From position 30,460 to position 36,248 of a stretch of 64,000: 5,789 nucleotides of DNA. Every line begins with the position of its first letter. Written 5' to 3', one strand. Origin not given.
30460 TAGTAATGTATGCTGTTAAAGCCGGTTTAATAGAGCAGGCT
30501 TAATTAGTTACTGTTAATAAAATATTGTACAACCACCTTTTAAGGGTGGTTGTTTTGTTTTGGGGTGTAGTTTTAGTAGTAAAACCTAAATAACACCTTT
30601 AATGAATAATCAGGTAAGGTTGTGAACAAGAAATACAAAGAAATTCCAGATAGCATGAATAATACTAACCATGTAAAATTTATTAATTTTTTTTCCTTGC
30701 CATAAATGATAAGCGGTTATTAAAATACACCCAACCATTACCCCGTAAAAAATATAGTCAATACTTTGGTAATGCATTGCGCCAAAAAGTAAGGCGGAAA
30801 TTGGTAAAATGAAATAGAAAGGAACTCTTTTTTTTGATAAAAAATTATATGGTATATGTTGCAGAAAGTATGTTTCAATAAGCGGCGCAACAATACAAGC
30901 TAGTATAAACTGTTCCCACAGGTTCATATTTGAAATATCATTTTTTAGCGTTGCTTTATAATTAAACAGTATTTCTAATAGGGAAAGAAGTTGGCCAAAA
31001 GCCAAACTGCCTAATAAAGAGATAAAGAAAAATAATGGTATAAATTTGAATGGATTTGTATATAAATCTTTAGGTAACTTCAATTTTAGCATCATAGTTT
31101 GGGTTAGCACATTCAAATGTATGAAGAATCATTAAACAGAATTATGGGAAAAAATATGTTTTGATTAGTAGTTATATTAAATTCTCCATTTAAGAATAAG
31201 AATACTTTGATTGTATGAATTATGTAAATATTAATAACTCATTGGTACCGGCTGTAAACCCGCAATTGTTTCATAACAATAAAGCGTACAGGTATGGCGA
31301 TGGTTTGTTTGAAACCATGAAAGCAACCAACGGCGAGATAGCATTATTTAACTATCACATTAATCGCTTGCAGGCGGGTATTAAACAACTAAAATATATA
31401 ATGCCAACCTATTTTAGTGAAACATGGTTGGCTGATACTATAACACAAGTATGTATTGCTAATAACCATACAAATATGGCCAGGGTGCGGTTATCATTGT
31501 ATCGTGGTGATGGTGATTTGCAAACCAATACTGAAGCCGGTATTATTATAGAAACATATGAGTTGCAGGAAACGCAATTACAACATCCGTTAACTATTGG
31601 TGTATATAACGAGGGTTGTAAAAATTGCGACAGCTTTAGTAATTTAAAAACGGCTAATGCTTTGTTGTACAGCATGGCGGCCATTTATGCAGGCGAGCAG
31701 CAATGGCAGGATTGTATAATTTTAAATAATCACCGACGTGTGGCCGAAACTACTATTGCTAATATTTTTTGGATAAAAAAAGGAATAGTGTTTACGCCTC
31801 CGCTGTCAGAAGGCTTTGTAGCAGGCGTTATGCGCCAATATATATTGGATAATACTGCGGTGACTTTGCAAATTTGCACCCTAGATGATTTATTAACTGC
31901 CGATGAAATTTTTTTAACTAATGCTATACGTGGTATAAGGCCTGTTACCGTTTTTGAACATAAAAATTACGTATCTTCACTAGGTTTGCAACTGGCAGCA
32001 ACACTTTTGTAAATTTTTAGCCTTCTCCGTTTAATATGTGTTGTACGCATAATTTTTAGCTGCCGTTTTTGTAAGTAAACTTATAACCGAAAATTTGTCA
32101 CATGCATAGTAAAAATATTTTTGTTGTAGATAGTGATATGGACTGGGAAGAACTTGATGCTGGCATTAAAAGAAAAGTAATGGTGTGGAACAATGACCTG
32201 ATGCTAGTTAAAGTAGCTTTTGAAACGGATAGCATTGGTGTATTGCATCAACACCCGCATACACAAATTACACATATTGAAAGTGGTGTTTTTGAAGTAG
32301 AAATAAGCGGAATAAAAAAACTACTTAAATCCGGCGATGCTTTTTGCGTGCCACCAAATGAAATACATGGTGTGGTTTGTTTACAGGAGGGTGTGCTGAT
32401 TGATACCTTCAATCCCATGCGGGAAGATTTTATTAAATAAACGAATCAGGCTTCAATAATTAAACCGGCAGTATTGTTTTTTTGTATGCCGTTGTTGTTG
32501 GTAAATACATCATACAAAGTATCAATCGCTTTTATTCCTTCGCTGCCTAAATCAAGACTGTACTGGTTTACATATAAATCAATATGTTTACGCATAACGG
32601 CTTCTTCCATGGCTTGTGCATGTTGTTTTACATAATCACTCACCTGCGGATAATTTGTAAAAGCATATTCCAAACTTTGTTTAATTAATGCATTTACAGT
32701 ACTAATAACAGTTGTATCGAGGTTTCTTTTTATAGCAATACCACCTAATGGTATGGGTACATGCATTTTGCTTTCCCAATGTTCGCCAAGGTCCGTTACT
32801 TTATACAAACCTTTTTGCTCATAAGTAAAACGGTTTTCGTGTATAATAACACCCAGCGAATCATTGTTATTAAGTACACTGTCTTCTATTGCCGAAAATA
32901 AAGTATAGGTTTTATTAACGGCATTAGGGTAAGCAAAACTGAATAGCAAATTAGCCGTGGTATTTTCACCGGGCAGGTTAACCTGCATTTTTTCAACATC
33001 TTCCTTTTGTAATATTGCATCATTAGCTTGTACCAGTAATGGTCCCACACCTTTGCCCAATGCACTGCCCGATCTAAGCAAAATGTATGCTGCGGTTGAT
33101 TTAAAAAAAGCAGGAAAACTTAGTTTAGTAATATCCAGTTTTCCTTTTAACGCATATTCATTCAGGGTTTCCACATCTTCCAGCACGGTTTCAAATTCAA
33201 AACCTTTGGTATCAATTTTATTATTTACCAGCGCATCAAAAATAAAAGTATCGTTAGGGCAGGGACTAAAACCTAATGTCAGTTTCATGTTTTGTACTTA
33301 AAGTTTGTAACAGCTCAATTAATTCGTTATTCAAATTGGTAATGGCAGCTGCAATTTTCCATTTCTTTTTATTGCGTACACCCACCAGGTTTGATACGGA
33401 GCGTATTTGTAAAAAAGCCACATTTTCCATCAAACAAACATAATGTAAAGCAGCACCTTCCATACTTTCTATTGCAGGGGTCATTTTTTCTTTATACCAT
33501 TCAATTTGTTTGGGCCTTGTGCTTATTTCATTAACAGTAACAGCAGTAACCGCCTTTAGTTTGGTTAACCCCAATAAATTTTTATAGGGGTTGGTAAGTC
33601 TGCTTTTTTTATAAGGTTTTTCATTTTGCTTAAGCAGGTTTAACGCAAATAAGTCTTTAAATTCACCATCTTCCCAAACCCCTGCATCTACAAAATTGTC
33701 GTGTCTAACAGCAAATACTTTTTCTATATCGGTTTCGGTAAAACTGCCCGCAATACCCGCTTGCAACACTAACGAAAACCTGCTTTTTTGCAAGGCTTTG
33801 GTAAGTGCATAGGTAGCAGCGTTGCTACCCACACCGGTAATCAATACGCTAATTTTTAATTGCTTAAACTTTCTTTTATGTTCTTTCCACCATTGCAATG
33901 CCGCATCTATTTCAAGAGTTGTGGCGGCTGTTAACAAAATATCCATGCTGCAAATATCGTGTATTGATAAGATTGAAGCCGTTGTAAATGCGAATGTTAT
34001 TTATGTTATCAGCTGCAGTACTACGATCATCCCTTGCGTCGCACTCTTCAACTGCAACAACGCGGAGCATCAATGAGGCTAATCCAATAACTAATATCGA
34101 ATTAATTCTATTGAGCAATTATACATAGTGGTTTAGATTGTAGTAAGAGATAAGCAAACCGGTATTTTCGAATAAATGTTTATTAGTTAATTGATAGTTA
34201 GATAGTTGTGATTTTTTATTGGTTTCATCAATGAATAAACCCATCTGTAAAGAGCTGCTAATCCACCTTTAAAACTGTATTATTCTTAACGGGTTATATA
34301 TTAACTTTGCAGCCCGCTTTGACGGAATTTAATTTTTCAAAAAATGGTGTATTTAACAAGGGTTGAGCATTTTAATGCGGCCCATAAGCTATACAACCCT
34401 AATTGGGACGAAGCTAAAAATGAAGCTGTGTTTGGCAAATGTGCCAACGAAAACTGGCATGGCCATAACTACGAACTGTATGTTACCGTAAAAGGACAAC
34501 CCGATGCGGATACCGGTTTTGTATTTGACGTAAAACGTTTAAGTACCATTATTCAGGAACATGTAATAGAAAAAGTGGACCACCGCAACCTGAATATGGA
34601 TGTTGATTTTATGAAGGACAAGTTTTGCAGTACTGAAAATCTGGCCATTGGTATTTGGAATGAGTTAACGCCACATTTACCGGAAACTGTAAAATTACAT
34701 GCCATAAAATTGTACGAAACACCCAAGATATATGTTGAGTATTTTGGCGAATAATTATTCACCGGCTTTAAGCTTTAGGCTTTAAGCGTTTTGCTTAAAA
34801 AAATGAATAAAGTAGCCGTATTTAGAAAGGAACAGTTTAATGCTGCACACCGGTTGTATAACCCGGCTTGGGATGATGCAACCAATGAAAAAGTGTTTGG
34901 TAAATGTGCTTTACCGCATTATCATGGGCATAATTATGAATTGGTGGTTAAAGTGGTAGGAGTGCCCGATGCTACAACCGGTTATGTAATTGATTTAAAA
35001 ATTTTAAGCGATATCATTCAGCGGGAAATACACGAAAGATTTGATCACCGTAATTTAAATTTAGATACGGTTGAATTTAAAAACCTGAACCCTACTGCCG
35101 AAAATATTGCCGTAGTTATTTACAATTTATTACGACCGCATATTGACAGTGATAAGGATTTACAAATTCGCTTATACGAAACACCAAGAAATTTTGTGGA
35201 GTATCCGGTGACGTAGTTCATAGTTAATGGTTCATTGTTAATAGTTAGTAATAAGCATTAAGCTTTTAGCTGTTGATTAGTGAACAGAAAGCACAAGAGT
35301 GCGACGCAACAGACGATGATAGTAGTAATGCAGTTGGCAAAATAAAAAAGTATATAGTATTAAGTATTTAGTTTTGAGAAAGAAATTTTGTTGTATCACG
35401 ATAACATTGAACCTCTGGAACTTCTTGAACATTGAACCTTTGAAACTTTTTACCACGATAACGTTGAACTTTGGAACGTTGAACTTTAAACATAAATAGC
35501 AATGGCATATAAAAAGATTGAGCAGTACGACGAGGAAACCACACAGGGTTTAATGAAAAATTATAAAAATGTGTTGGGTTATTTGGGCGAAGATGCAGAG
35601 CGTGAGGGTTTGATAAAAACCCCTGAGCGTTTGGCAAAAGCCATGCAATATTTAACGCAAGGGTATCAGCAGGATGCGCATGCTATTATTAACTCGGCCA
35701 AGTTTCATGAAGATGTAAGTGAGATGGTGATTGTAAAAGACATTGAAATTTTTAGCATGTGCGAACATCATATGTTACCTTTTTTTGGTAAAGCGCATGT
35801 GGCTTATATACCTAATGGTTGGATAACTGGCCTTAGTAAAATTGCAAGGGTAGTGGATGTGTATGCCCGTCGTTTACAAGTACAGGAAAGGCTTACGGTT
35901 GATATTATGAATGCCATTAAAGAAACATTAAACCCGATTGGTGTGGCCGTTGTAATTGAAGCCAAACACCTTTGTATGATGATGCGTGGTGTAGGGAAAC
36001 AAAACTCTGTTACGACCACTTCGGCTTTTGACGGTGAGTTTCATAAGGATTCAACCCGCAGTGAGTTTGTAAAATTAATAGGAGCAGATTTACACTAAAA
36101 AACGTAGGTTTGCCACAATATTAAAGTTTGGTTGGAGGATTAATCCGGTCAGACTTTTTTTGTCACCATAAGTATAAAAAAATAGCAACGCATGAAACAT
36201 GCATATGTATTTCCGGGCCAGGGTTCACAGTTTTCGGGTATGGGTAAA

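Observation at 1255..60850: Modular dispersed-repeat superfamily with a covarying palindromic core (10 full cores plus 3 variants in 64 kb)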

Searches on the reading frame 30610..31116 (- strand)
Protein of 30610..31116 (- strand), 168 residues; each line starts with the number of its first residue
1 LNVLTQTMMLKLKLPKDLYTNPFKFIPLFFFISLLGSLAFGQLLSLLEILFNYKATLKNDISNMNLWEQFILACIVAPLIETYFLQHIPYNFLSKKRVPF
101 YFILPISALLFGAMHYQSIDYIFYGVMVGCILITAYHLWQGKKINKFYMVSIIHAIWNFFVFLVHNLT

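Call 74: search_protein_families(library=pfam, proteins=[window:30610-31116:-], max_evalue=0.0001)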
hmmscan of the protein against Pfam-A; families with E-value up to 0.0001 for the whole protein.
window:30610-31116:- (168 aa): 1 family
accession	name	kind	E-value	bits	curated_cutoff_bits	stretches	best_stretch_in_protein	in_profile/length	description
PF02517.21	Rce1-like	-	2e-09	38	22.4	1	66-160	4-93/93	Type II CAAX prenyl endopeptidase Rce1-like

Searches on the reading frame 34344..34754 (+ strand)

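Call 74: search_protein_families(library=pfam, proteins=[window:34344-34754:+], max_evalue=0.0001)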
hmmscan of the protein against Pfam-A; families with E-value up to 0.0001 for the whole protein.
window:34344-34754:+ (136 aa): 1 family
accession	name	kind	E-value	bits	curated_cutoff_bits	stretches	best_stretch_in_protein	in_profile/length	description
PF01242.24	PTPS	-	1.5e-32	112.6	22.4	1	4-135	2-120/121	6-pyruvoyl tetrahydropterin synthase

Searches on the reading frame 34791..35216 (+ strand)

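Call 74: search_protein_families(library=pfam, proteins=[window:34791-35216:+], max_evalue=0.0001)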
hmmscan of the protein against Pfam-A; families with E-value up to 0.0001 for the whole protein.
window:34791-35216:+ (141 aa): 1 family
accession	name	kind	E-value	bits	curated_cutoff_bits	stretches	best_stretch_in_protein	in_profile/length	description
PF01242.24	PTPS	-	7.4e-31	107.1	22.4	1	10-138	2-118/121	6-pyruvoyl tetrahydropterin synthase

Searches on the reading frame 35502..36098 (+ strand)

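Call 74: search_protein_families(library=pfam, proteins=[window:35502-36098:+], max_evalue=0.0001)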
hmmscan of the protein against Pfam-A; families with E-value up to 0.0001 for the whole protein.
window:35502-36098:+ (198 aa): 1 family
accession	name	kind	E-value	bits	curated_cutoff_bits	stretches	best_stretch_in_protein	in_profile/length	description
PF01227.27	GTP_cyclohydroI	-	2.4e-74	249.1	27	1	19-193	3-178/179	GTP cyclohydrolase I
